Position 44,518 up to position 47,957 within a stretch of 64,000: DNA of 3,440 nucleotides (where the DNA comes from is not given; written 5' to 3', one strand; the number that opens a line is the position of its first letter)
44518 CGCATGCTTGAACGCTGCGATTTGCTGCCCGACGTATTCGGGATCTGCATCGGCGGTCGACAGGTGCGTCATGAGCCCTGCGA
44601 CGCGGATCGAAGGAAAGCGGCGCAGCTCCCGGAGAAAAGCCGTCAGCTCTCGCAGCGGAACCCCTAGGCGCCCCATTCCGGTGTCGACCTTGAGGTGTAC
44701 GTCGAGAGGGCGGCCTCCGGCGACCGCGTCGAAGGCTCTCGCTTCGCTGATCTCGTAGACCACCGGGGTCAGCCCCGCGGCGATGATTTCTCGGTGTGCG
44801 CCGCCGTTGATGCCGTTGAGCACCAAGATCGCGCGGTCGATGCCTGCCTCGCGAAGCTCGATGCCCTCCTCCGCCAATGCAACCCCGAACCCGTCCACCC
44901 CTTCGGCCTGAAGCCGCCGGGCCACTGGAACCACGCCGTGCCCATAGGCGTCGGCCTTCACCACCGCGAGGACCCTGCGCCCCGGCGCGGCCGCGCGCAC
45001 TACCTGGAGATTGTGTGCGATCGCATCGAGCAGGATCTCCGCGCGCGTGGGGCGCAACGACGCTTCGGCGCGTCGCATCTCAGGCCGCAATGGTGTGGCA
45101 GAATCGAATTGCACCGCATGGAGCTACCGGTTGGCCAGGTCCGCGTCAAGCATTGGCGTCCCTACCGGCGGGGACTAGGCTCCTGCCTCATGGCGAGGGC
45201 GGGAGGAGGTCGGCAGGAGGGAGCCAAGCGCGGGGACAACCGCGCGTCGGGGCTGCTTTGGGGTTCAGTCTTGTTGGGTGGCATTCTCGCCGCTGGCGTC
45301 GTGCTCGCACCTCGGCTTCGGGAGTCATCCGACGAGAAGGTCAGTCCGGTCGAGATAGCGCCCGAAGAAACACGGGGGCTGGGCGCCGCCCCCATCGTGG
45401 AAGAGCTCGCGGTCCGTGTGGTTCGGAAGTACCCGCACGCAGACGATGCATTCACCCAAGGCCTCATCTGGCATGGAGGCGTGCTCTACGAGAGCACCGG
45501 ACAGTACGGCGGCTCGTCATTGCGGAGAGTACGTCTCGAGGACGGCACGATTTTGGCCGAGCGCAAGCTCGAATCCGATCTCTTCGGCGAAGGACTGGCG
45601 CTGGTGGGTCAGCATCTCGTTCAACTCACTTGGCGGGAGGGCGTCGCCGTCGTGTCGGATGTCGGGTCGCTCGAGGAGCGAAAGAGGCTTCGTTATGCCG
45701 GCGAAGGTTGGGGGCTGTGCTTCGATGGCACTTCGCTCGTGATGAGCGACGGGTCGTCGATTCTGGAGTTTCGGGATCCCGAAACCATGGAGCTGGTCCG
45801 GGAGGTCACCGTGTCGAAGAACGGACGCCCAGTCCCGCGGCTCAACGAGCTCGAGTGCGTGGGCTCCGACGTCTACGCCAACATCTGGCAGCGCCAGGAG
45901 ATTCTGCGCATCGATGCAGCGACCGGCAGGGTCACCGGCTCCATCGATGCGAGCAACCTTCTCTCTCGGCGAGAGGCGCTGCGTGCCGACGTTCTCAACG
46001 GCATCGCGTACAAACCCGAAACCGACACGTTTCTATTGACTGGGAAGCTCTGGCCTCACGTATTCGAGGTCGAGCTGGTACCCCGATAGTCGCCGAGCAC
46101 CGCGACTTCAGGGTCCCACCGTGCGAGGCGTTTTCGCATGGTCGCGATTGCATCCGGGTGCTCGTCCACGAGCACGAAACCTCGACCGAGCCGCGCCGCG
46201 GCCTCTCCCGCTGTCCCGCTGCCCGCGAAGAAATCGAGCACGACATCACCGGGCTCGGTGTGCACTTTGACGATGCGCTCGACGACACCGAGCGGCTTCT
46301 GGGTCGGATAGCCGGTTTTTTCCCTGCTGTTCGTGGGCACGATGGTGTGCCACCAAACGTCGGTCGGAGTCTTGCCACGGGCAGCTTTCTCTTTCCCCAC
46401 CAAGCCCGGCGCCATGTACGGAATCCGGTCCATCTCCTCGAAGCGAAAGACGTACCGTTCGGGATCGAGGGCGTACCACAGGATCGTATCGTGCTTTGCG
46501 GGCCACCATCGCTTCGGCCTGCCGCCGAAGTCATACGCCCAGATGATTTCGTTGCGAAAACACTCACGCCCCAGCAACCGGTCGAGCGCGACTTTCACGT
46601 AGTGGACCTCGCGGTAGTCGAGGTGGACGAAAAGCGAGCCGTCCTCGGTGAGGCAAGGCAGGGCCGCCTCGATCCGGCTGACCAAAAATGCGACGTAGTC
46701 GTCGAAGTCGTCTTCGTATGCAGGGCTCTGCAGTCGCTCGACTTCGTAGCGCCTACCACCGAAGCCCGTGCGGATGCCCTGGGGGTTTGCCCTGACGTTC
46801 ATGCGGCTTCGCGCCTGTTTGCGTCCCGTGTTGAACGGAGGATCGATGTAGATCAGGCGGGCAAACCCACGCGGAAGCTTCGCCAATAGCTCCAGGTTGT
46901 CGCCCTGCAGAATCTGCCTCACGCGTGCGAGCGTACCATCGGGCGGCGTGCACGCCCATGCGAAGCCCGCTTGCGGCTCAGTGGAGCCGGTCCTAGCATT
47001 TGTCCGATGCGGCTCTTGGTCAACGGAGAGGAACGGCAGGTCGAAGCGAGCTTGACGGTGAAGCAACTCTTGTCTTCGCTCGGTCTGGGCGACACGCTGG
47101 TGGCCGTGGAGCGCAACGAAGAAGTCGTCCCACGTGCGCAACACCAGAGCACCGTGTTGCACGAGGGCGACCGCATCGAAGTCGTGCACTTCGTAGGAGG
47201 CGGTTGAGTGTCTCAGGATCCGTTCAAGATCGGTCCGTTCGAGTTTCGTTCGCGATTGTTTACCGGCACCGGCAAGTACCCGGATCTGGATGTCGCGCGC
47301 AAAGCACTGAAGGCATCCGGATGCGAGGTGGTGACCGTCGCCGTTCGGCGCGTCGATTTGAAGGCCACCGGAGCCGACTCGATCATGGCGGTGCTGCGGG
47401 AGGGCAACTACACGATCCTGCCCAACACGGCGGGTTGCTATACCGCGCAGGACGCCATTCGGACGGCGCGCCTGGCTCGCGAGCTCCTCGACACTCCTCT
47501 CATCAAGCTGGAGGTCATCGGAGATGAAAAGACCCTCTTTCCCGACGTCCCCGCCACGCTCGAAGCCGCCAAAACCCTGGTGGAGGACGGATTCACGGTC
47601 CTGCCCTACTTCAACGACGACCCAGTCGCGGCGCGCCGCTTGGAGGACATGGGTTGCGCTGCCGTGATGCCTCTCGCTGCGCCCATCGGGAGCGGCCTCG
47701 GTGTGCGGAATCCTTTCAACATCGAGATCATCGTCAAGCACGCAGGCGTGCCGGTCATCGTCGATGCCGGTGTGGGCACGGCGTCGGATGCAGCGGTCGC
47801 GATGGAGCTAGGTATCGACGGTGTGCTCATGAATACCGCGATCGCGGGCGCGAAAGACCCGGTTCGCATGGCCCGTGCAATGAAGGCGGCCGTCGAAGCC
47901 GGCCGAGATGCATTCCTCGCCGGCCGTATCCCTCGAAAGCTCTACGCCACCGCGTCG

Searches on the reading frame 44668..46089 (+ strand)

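Call 68: search_protein_families(library=pfam, proteins=[window:44668-46089:+], max_evalue=0.00001)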
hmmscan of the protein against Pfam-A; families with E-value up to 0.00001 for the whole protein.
window:44668-46089:+ (473 aa): 1 family
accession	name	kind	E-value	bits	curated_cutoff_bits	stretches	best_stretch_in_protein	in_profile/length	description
PF05096.18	Glu_cyclase_2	-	1e-91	307.3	22.3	1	243-470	21-249/249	Glutamine cyclotransferase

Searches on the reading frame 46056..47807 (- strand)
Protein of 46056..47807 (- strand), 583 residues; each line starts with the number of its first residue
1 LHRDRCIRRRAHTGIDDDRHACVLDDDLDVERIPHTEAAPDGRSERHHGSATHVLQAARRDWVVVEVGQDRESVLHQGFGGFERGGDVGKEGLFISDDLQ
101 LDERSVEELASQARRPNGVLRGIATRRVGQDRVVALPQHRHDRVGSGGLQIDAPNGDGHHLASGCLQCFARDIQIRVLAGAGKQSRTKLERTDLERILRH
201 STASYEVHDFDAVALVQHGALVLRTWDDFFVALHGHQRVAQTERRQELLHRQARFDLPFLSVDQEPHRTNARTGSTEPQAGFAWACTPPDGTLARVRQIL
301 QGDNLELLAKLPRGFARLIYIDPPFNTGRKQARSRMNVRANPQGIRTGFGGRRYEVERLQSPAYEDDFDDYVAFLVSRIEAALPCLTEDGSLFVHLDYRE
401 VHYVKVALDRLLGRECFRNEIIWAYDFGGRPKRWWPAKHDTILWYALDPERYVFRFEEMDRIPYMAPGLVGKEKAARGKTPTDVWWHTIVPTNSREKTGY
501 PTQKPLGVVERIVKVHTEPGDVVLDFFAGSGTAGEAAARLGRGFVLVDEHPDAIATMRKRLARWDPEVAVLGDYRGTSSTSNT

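Call 68: search_protein_families(library=pfam, proteins=[window:46056-47807:-], max_evalue=0.00001)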
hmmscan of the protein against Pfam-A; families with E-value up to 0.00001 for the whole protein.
window:46056-47807:- (583 aa): 2 families
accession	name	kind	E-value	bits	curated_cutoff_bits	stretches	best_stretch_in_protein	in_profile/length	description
PF01555.25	N6_N4_Mtase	-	3.6e-39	135.4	26.7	1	317-555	2-217/221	DNA methylase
PF03602.21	Cons_hypoth95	-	1.7e-06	28.2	24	0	521-564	43-87/182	Conserved hypothetical protein 95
